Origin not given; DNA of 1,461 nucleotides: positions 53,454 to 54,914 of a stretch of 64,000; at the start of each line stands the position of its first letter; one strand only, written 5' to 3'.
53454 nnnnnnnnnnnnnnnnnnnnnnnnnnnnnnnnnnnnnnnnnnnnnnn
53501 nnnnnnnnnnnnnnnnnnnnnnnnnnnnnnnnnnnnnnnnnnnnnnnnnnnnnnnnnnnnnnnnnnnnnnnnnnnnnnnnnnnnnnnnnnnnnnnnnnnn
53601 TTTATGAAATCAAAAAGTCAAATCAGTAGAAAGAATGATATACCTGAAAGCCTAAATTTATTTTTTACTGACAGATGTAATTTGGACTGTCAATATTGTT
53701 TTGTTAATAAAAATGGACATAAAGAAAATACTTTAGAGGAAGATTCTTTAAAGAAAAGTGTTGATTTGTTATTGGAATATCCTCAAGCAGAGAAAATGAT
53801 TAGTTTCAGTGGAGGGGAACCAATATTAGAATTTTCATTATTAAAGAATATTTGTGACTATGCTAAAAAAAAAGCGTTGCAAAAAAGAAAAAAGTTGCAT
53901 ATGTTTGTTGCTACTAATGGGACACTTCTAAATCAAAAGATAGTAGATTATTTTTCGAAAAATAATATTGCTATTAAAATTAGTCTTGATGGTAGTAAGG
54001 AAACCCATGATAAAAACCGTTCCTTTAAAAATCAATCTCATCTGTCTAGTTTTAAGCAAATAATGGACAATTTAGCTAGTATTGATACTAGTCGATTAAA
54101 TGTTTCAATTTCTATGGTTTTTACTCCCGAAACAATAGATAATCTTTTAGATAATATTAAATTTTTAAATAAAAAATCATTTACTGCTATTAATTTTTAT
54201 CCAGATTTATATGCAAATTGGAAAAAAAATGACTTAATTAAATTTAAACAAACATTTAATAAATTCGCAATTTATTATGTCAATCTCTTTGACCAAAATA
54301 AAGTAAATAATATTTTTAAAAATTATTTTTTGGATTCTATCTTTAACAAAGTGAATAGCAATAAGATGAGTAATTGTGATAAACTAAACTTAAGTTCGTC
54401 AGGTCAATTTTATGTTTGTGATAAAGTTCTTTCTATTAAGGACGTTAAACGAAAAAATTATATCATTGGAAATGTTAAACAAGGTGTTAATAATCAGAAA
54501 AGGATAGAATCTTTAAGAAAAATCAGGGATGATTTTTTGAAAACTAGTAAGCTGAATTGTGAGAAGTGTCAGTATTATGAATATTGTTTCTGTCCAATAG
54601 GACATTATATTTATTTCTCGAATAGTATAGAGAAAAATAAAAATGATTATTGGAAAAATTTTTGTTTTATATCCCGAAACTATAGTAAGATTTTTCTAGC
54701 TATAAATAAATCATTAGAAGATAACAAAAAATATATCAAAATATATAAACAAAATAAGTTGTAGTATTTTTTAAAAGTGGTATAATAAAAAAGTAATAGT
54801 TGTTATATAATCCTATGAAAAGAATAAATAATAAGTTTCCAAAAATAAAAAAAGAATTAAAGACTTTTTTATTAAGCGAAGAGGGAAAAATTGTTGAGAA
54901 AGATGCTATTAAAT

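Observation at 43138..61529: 18-kb co-directional block with eight radical-SAM enzymes, a YcaO, a PP-loop ATPase and Cys/His-repeat peptides: a candidate novel RiPP-like maturation system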

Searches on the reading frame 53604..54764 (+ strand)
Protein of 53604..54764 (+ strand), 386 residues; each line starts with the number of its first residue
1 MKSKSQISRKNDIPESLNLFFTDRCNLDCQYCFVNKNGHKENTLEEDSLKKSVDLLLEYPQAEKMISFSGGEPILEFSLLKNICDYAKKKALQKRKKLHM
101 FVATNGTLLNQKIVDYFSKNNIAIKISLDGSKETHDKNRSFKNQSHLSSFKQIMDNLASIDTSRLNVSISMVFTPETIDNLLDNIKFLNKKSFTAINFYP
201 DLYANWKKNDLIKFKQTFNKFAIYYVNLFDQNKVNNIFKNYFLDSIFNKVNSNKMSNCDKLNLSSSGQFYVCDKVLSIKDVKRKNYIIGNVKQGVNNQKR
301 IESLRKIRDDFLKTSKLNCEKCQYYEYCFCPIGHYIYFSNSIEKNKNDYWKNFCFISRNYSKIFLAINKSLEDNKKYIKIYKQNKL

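Call 6: search_protein_families(library=pfam, proteins=[window:53604-54764:+], max_evalue=0.01)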
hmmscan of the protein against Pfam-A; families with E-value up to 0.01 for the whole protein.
window:53604-54764:+ (386 aa): 2 families
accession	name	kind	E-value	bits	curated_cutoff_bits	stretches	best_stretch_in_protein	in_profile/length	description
PF04055.27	Radical_SAM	-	3.7e-18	66.7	29.5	1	21-188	3-166/166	Radical SAM superfamily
PF13353.11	Fer4_12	-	4.5e-09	37.2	22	1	20-143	10-133/137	4Fe-4S single cluster domain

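Call 8: search_protein_families(library=ncbifam, proteins=[window:53604-54764:+], max_evalue=0.01)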
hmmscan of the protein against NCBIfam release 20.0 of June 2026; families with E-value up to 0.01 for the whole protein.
window:53604-54764:+ (386 aa): 66 families (the best 25 are shown)
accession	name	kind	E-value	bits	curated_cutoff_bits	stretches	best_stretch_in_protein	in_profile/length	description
NF047865.1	rSAM_PapB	equivalog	2e-53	181.8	340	1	16-329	4-313/330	PapB family radical SAM/SPASM ranthipeptide maturase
TIGR03978.1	rSAM_paired_1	equivalog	1.9e-39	135.7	370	1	18-367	86-451/466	His-Xaa-Ser system radical SAM maturase HxsB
TIGR04068.1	rSAM_ocin_clost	equivalog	3.5e-39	135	500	1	16-332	85-421/462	Cys-rich peptide radical SAM maturase CcpM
TIGR04064.1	rSAM_nif11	equivalog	3.9e-33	114.9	518.7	1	15-159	78-223/459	nif11-like peptide radical SAM maturase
TIGR03974.1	rSAM_six_Cys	equivalog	3e-31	108.8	425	1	13-330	95-416/451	thioether cross-link-forming SCIFF peptide maturase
TIGR03906.1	quino_hemo_SAM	equivalog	2.9e-30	105.3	453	1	16-383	95-463/467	quinohemoprotein amine dehydrogenase maturation protein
TIGR04115.1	rSAM_Cxxx_rpt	equivalog_domain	6.2e-30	104.9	350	1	16-330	3-325/359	radical SAM peptide maturase, CXXX-repeat target family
TIGR03942.1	sulfatase_rSAM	equivalog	1.4e-29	103.3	349.45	1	23-371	9-357/363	anaerobic sulfatase maturase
NF041298.1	rSAM_mat_DynA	equivalog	1.8e-26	93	450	1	22-349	8-337/356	dynobactin maturation radical SAM/SPASM protein DynA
NF040492.1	not_ScfB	exception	2.8e-25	89.1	855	1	14-329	94-412/450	ScfB-related radical SAM/SPASM orphan maturase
TIGR04261.1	rSAM_GlyRichRpt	subfamily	3e-25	89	310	1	22-340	4-335/363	cyclophane-forming radical SAM/SPASM peptide maturase GrrM/OscB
TIGR04280.1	geopep_mat_rSAM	hypoth_equivalog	6.2e-25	88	400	1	20-330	89-390/428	geopeptide radical SAM maturase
NF041707.1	rSAM_YhhB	equivalog_domain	1.9e-22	79.7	445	1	22-250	9-244/369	cyclophane-forming radical SAM/SPASM peptide maturase YhhB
NF038170.1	lachnocin_rSAM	equivalog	3.3e-22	79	550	1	15-330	76-396/440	lachnocin radical SAM maturase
NF038107.1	rSAM_NF038107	equivalog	7.4e-22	77.7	600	1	19-197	89-272/444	Cys-every-fifth radical SAM/SPASM peptide maturase CefB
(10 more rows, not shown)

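Call 43: search_protein_families(library=padloc, proteins=[window:53604-54764:+], max_evalue=0.001)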
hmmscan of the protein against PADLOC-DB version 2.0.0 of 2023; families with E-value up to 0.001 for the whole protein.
window:53604-54764:+ (386 aa): 2 families
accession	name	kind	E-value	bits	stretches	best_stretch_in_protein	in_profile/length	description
PDLC02903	pVip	-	4.7e-20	70.1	1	17-195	2-168/257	Viperins not associated with kinases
PDLC02904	pVip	-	2.5e-17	61.2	1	17-221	5-200/262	Viperins associated with kinases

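Call 80: search_solved_structures(query=window:53604-54761:+, max_evalue=0.00001)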
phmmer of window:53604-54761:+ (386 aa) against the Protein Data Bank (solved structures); distinct sequences matched with E-value up to 0.00001: 15.
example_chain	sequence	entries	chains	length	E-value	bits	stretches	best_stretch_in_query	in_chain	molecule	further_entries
5wgg_A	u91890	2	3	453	8.1e-24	87.8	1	7-355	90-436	Radical SAM domain protein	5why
4k37_A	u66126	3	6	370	7.7e-14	55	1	23-328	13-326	Anaerobic sulfatase-maturating enzyme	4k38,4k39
4k36_A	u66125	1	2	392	9.5e-14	54.7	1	23-328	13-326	Anaerobic sulfatase-maturating enzyme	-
9dfn_A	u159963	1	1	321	8.6e-10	41.7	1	11-133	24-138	Radical SAM core domain-containing protein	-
9gm3_A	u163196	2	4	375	1e-09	41.4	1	22-177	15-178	ChlB radical SAM domain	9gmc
6b4c_A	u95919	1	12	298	4e-09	39.5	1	9-134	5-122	Viperin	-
7n7i_A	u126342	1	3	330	4.4e-09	39.4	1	9-134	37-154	Viperin-like enzyme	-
9dgw_A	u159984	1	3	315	7.3e-09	38.6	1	11-134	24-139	Radical SAM core domain-containing protein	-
9dfw_A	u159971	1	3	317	7.9e-09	38.5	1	11-134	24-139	Radical SAM core domain-containing protein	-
9dfu_A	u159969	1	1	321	8.1e-09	38.5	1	11-133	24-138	Radical SAM core domain-containing protein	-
8vpo_A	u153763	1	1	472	4.6e-07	32.7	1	15-220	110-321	Radical SAM core domain-containing protein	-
7n7h_A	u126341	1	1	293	3.2e-06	29.9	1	13-160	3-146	VIPERIN-LIKE ENZYME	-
8ai3_A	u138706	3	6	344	7.7e-06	28.7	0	18-150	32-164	Putative peptide biosynthesis protein YydG | Radical SAM core domain-containing protein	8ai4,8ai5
8ai1_A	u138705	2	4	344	7.7e-06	28.7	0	18-150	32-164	Putative peptide biosynthesis protein YydG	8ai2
8ai6_A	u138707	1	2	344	7.7e-06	28.7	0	18-150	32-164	Putative peptide biosynthesis protein YydG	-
